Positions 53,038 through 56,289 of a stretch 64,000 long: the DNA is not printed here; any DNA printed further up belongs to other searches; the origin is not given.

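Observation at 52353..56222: Met-rich LTXXQ periplasmic protein beside a PDZ-PDZ-multiTM-GAF-PP2C sensor phosphatase with a GC-rich 5' half and an out-of-frame 3' end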

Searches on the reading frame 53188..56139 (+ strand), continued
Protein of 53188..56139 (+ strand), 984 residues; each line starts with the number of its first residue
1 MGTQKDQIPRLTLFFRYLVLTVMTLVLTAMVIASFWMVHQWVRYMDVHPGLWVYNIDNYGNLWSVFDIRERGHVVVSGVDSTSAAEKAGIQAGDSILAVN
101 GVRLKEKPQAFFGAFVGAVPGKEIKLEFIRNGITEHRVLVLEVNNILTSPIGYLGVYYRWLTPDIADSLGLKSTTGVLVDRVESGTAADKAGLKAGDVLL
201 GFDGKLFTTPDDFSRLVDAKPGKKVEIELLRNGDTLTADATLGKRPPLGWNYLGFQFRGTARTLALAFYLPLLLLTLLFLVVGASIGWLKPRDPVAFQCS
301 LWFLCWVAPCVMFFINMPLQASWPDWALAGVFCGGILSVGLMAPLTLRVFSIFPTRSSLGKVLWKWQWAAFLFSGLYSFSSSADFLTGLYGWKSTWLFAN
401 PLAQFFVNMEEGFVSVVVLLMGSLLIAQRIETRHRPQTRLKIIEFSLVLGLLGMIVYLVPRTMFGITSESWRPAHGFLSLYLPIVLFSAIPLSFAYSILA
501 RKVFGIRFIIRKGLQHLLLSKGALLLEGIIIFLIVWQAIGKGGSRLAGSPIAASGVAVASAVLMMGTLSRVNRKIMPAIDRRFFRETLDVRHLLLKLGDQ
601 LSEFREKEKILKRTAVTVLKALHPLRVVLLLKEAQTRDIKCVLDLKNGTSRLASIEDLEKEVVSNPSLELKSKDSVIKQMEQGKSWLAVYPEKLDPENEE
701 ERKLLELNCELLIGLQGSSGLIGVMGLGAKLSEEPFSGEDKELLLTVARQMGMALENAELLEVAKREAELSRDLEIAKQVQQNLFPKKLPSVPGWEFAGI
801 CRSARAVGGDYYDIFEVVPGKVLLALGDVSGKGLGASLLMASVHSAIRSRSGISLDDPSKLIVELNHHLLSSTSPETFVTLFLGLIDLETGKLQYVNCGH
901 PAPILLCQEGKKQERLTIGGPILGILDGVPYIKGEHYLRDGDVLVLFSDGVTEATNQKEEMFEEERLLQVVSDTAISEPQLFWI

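Call 76: fold_search(model_id=the predicted structure, library=pdb)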
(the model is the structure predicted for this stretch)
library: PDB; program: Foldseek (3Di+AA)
matches with E <= 10: 1032; with E <= 0.001: 102
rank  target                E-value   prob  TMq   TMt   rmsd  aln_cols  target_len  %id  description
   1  6jjk_F                5.2e-08  1.00  0.10  0.22  10.5       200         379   23  Crystal structure of the DegP dodecamer with a modulator (released 2020-09-02)
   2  3eq2_B                5.7e-08  1.00  0.19  0.46   6.9       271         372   28  Structure of Hexagonal Crystal form of Pseudomonas aeruginosa RssB (released 2009-10-20)
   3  3otp_A                5.9e-08  1.00  0.10  0.21  11.2       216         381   23  Crystal structure of the DegP dodecamer with a model substrate (released 2011-01-19)
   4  3otp_C                6.5e-08  1.00  0.10  0.22  10.5       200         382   22  Crystal structure of the DegP dodecamer with a model substrate (released 2011-01-19)
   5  3pv3_D                8.0e-08  1.00  0.14  0.31   7.3       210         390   18  Structure of Legionella fallonii DegQ (S193A variant) (released 2011-06-15)
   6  3otp_F                8.0e-08  1.00  0.10  0.22  10.5       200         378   22  Crystal structure of the DegP dodecamer with a model substrate (released 2011-01-19)
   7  3pv5_C                8.4e-08  1.00  0.13  0.29   7.7       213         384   17  Structure of Legionella fallonii DegQ (N189G/P190G variant) (released 2011-06-15)
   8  7xs0_A                8.7e-08  1.00  0.13  0.26   8.3       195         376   22  Trimer structure of HtrA from Helicobacter pylori bound with a tripeptide (released 2023-05-17)
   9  3otp_D                9.1e-08  1.00  0.11  0.21   9.2       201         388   22  Crystal structure of the DegP dodecamer with a model substrate (released 2011-01-19)
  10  3cs0_A                9.5e-08  1.00  0.10  0.21  11.3       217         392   24  Crystal structure of DegP24 (released 2008-05-27)
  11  3f7a_A                1.3e-07  1.00  0.17  0.42   8.8       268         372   27  Structure of Orthorhombic crystal form of Pseudomonas aeruginosa RssB (released 2009-11-24)
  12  3mh6                  1.3e-07  1.00  0.10  0.20  11.2       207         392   23  HtrA proteases are activated by a conserved mechanism that can be triggered by distinct molecular cues (released 2010-06-30)
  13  3eq2_A                1.5e-07  1.00  0.18  0.44   7.8       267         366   28  Structure of Hexagonal Crystal form of Pseudomonas aeruginosa RssB (released 2009-10-20)
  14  3f7a_B                1.5e-07  1.00  0.17  0.41   9.5       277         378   28  Structure of Orthorhombic crystal form of Pseudomonas aeruginosa RssB (released 2009-11-24)
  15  3f79_E                1.6e-07  1.00  0.18  0.68   4.2       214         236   28  Structure of pseudo-centered cell crystal form of the C-terminal phosphatase domain of P. aeruginosa RssB (released 2009-11-24)
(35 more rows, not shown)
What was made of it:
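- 53374..53913 (+): Tandem periplasmic PDZ domains (PDZ1 about aa 63-140, PDZ2 about aa 153-242). PDZ2 is HtrA-PDZ1-like and has a YLGV carboxylate-binding-loop motif. Foldseek matches DegP, DegQ and the RseP PDZ tandem (call 76).
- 55585..56219 (+): SpoIIE-type PP2C (PPM) domain. The motifs GGDYYD, GDVSGKG and SDGVTEA are in frame. The last motif, QADDIS, is out of frame. Foldseek matches RssB and Rv1364c (call 76).
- On SpoIIE/RsbU-type PPM (PP2C) phosphatase, Pfam PF07228: Foldseek against P. aeruginosa RssB phosphatase domain (TM-score normalised to target 0.65-0.74) and Rv1364c (rmsd 3.3-3.4 Å) (call 76).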

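Call 78: search_protein_families(library=pfam, proteins=[L037:9041-11596:+, L037:7272-8954:+, L037:6830-7282:+, L028:6570-6935:+, L028:6935-7780:+, L027:3768-4124:+, L015:7399-7704:+, L008:6404-6721:+, L009:7887-10472:+, L028:7845-10397:+], max_evalue=0.001)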
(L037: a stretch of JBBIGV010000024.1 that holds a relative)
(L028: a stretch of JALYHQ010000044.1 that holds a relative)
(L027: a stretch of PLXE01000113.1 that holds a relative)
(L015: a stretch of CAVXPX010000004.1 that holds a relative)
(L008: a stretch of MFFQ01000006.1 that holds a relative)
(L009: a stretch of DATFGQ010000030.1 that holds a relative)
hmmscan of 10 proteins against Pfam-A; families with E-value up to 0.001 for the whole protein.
L037:9041-11596:+ (852 aa): 3 families
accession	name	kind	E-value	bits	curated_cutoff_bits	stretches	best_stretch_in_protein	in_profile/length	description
PF07228.17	SpoIIE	-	1.4e-39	136.5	25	1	660-851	3-191/192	Stage II sporulation protein E (SpoIIE)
PF17820.7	PDZ_6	-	2e-05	24.7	27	1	67-101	7-41/54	PDZ domain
PF13492.12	GAF_3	-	0.00046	21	27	1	467-597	9-129/129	GAF domain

L037:7272-8954:+ (561 aa): 2 families
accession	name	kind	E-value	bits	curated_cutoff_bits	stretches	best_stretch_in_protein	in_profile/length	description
PF07228.17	SpoIIE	-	2.1e-46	158.7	25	1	370-560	1-191/192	Stage II sporulation protein E (SpoIIE)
PF13492.12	GAF_3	-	0.00028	21.8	27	0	261-308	82-128/129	GAF domain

L037:6830-7282:+ (151 aa): 2 families
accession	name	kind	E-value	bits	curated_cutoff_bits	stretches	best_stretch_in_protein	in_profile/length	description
PF13581.12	HATPase_c_2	-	2.8e-30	105.4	27.4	1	17-142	3-127/127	Histidine kinase-like ATPase domain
PF02518.31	HATPase_c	-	3.8e-09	37.4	26.4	1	46-141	6-106/111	Histidine kinase-, DNA gyrase B-, and HSP90-like ATPase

L028:6570-6935:+ (122 aa): 10 families
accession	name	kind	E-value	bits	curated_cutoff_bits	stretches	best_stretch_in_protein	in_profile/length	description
PF12840.13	HTH_20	-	2.1e-12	47.2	27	1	21-70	1-48/51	Helix-turn-helix domain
PF01022.26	HTH_5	-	1.3e-11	44.6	22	1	24-71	2-46/47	Bacterial regulatory protein, arsR family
PF12802.13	MarR_2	-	5.8e-07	30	27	1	33-75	13-55/61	MarR family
PF13412.12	HTH_24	-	1.5e-06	28.1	21.9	1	27-71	6-48/48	Winged helix-turn-helix DNA-binding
PF24038.1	DUF7347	-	6.9e-06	26.7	27.6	1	15-83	2-70/77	Domain of unknown function (DUF7347)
PF01047.28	MarR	-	9.4e-06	25.9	24.6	1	32-74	9-51/59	MarR family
PF22979.2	HTH_69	-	1.1e-05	25.7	27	1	28-81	14-68/69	Winged helix-turn-helix domain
PF09339.16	HTH_IclR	-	2.2e-05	24.6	22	1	33-71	11-49/52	IclR helix-turn-helix domain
PF24034.1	DUF7343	-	0.00028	21.1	27.6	1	28-76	7-54/62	Domain of unknown function (DUF7343)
PF13601.12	HTH_34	-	0.00046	20.7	27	1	26-73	2-47/80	Winged helix DNA-binding domain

L028:6935-7780:+ (282 aa): 11 families
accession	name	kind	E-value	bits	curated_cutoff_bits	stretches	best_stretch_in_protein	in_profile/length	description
PF13847.12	Methyltransf_31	-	1e-36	126.3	27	1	74-214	2-139/145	Methyltransferase domain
PF08241.18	Methyltransf_11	-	8e-24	84.5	21.2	1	80-178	1-94/95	Methyltransferase domain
PF13649.12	Methyltransf_25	-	4e-22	79.2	27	1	79-175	1-97/97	Methyltransferase domain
PF01209.24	Ubie_methyltran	-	4.1e-18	66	20.1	1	74-181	46-153/233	ubiE/COQ5 methyltransferase family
PF08242.18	Methyltransf_12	-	1.3e-12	48.7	30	1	80-177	1-98/98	Methyltransferase domain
PF13489.12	Methyltransf_23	-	2.7e-10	40.6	27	1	69-186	16-123/164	Methyltransferase domain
PF05148.21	Methyltransf_8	-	4.7e-08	33.6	27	1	133-186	111-163/219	Hypothetical methyltransferase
PF06325.19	PrmA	-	5.4e-07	29.8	22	1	73-184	159-263/296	Ribosomal protein L11 methyltransferase (PrmA)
PF01135.25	PCMT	-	1.2e-06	28.9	20.3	1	70-176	68-168/210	Protein-L-isoaspartate(D-aspartate) O-methyltransferase (PCMT)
PF20922.3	Anamorsin_N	-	1.6e-06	28.3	27.1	1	134-192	41-101/163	Anamorsin, N-terminal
PF05175.20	MTS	-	5.9e-06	26.5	23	1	75-179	31-138/170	Methyltransferase small domain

L027:3768-4124:+ (119 aa): 0 families

L015:7399-7704:+ (102 aa): 0 families

L008:6404-6721:+ (106 aa): 0 families

L009:7887-10472:+ (862 aa): 7 families
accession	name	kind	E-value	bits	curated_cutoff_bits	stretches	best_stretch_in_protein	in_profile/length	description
PF07228.17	SpoIIE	-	2e-50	171.9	25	1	672-860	2-190/192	Stage II sporulation protein E (SpoIIE)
PF17820.7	PDZ_6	-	6.3e-11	42.3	27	1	62-96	2-36/54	PDZ domain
PF13180.12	PDZ_2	-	2.3e-08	34.7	27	1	60-125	14-79/80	PDZ domain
PF13492.12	GAF_3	-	3.4e-07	31.2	27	1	478-605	5-128/129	GAF domain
PF01590.32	GAF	-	9.2e-07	29.9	22.4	1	475-604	2-133/133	GAF domain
PF00595.29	PDZ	-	1.5e-06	28.9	23.2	1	62-114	29-81/81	PDZ domain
PF13185.12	GAF_2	-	1.3e-05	25.9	28.6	1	498-605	26-136/136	GAF domain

L028:7845-10397:+ (851 aa): 5 families
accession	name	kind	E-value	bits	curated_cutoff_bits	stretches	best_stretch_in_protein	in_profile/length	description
PF07228.17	SpoIIE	-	8.3e-49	166.6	25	1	662-850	2-191/192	Stage II sporulation protein E (SpoIIE)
PF01590.32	GAF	-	5.6e-08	33.8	22.4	1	463-594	5-133/133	GAF domain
PF13185.12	GAF_2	-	8.9e-07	29.6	28.6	1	465-595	9-136/136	GAF domain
PF13492.12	GAF_3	-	4.7e-05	24.2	27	1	550-596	84-129/129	GAF domain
PF13180.12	PDZ_2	-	0.00014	22.5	27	0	63-116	26-78/80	PDZ domain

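Call 81: search_protein_families(library=ncbifam, proteins=[L001:6632-7768:+, L001:11179-12507:+, L001:12696-12923:+, L006:1061-2572:-, L004:6599-6940:+], max_evalue=0.001)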
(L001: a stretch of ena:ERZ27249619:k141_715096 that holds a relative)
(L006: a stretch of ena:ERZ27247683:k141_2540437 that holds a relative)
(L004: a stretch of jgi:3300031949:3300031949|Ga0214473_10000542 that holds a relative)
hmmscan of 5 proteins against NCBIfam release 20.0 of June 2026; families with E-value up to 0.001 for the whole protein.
L001:6632-7768:+ (379 aa): 41 families (the best 25 are shown)
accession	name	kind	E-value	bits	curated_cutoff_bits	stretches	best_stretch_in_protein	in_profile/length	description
TIGR04317.1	W_rSAM_matur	equivalog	9.8e-25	87.4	380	1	71-323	10-268/349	tungsten cofactor oxidoreductase radical SAM maturase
TIGR04321.1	spiroSPASM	subfamily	2e-15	56.5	250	1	63-202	229-377/510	spiro-SPASM protein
TIGR03962.1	mycofact_rSAM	equivalog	7.8e-15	54.9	265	1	60-328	7-275/339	mycofactocin radical SAM maturase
TIGR02668.1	moaA_archaeal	equivalog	5.2e-13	48.6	325.25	1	68-201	13-143/303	GTP 3',8-cyclase MoaA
TIGR04311.1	rSAM_Geo_metal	subfamily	1.9e-12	47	400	1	64-243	2-182/423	radical SAM/SPASM family putative metalloenzyme maturase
NF047865.1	rSAM_PapB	equivalog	3.5e-12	46.2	340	1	71-354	9-309/330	PapB family radical SAM/SPASM ranthipeptide maturase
TIGR02666.1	moaA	equivalog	3.7e-12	45.9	284.05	1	68-203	13-152/336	GTP 3',8-cyclase MoaA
NF001199.0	PRK00164.2-1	equivalog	6.9e-12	45.1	231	1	68-200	15-144/308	GTP 3',8-cyclase MoaA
TIGR04054.1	rSAM_NirJ1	equivalog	3.1e-11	42.5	650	1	71-258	42-218/387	putative heme d1 biosynthesis radical SAM protein NirJ1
NF038283.1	viperin_w_prok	equivalog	5e-11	42.3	180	1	71-182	8-125/281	viperin family antiviral radical SAM protein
TIGR04051.1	rSAM_NirJ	equivalog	2.2e-10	40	515.45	1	73-262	10-188/354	heme d1 biosynthesis radical SAM protein NirJ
TIGR03974.1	rSAM_six_Cys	equivalog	3.6e-10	39.3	425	1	70-361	102-411/451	thioether cross-link-forming SCIFF peptide maturase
TIGR03961.1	rSAM_PTO1314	hypoth_equivalog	5.8e-10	39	306.05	1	59-276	17-222/332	PTO1314 family radical SAM protein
NF050035.1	rSAM_WgK_link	exception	1.9e-09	37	650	1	62-243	6-179/367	radical SAM/SPASM peptide maturase WgkB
TIGR04250.1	SCM_rSAM_ScmE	equivalog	1.9e-09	36.9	400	1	72-269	10-198/358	SynChlorMet cassette radical SAM/SPASM protein ScmE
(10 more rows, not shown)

L001:11179-12507:+ (443 aa): 0 families

L001:12696-12923:+ (76 aa): 0 families

L006:1061-2572:- (504 aa): 3 families
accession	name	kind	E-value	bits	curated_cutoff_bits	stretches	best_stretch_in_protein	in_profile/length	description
NF047494.1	Lepto_SBBP_lipo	equivalog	1.3e-52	179.1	400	5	162-265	104-210/466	SBBP repeat beta-propeller lipoprotein, LipL53 family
TIGR02608.1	delta_60_rpt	domain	3.2e-19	68.5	76.5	0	34-71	1-38/55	delta-60 repeat domain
TIGR02084.1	leud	equivalog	3.7e-07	30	245.85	0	306-332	47-73/156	3-isopropylmalate dehydratase small subunit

L004:6599-6940:+ (114 aa): 92 families (the best 25 are shown)
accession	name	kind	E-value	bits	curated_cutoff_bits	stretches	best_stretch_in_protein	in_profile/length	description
TIGR02154.1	PhoB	equivalog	1.5e-21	76.7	296.2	1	4-75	3-74/226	phosphate regulon transcriptional regulator PhoB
NF040534.1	resp_reg_YycF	equivalog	1.3e-20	73.7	340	1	5-72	2-69/231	response regulator YycF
NF040689.1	MtrAB_MtrA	equivalog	2.7e-19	69.4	300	1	6-72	1-67/219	MtrAB system response regulator MtrA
NF033120.0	vanR_FM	exception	3.9e-19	69.2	460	1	4-72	4-72/231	vancomycin resistance response regulator transcription factor, VanR-F/VanR-M family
NF008296.0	PRK11083.1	equivalog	1.6e-18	67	273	1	3-72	3-72/228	two-component system response regulator CreB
NF053854.1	RespRegPhoBBctds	equivalog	6.5e-18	64.9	270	1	6-76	1-70/225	two-component system response regulator PhoB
NF045944.1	ResRegRpaBCyano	equivalog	7.3e-18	64.8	330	1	7-72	1-66/229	response regulator transcription factor RpaB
NF007135.0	PRK09581.1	equivalog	3e-17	62.6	474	1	4-76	3-75/457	PleD family two-component system response regulator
NF033117.2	vanR_ACDEGLN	exception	1.1e-16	61.1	350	1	6-72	1-67/226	VanR-ABDEGLN family response regulator transcription factor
NF041733.1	resp_reg_CseB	equivalog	1.5e-16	60.5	350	1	5-72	2-69/228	two-component system response regulator CseB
NF007977.0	PRK10701.1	equivalog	1.9e-15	57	330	1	5-71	3-69/241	two-component system response regulator RstA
NF007982.1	PRK10710.1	equivalog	6.1e-15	55.4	380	1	4-72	8-76/235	envelope stress response regulator BaeR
NF007546.0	PRK10161.1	equivalog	2.9e-14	53.2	471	1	4-75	3-74/229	phosphate response regulator transcription factor PhoB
NF012227.0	AdeR_RR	equivalog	9.5e-14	51.4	340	1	4-75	12-83/239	efflux system response regulator transcription factor AdeR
NF045991.1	RespRegCtrARhodob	equivalog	1.8e-13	50.8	350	1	5-74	2-71/224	response regulator transcription factor CtrA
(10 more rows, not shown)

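Call 93: search_protein_families(library=pfam, alignment_id=A8, max_evalue=0.001)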
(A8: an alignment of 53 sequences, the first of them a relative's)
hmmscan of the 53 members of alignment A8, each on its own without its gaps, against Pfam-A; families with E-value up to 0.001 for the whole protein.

A. member 1, P0009 (1013 aa): 5 families
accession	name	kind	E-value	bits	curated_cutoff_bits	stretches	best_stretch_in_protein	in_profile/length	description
PF07228.17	SpoIIE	-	1.9e-49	168.7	25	1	821-1012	2-191/192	Stage II sporulation protein E (SpoIIE)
PF13180.12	PDZ_2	-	3.5e-25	88.5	27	2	153-244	2-80/80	PDZ domain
PF17820.7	PDZ_6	-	1.3e-22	79.7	27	2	182-233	4-54/54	PDZ domain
PF00595.29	PDZ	-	3.9e-13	50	23.2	1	71-105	24-58/81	PDZ domain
PF14685.13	PDZ_Tricorn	-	0.00011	22.6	25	0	83-140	31-88/88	Tricorn protease PDZ domain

B. families by the number of members that match (of 53 scanned): 14 families
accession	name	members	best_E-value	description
PF07228.17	SpoIIE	50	2.1e-55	Stage II sporulation protein E (SpoIIE)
PF13185.12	GAF_2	47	3.9e-11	GAF domain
PF13492.12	GAF_3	46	4.7e-11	GAF domain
PF01590.32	GAF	42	5.3e-11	GAF domain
PF13180.12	PDZ_2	17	3.5e-25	PDZ domain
PF17820.7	PDZ_6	17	1.3e-22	PDZ domain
PF00595.29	PDZ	10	2.2e-13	PDZ domain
PF00069.31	Pkinase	2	1.6e-43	Protein kinase domain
PF07714.23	PK_Tyr_Ser-Thr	2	1.3e-27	Protein tyrosine and serine/threonine kinase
PF14685.13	PDZ_Tricorn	2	3.3e-06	Tricorn protease PDZ domain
PF03109.22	ABC1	2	0.00014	ABC1 atypical kinase-like domain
PF02518.31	HATPase_c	1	1.6e-15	Histidine kinase-, DNA gyrase B-, and HSP90-like ATPase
PF07730.19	HisKA_3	1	2.2e-07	Histidine kinase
PF13581.12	HATPase_c_2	1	1e-05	Histidine kinase-like ATPase domain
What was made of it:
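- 55006..55539 (+): GAF-like domain (aa 607-730) and long linker helix (aa 738-784) leading into the phosphatase domain. GAF is found in 47 of 53 family representatives (call 93).
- Only about a third of sampled family members have a detectable PDZ (call 93), so the PDZ domains may not be the primary sensor.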
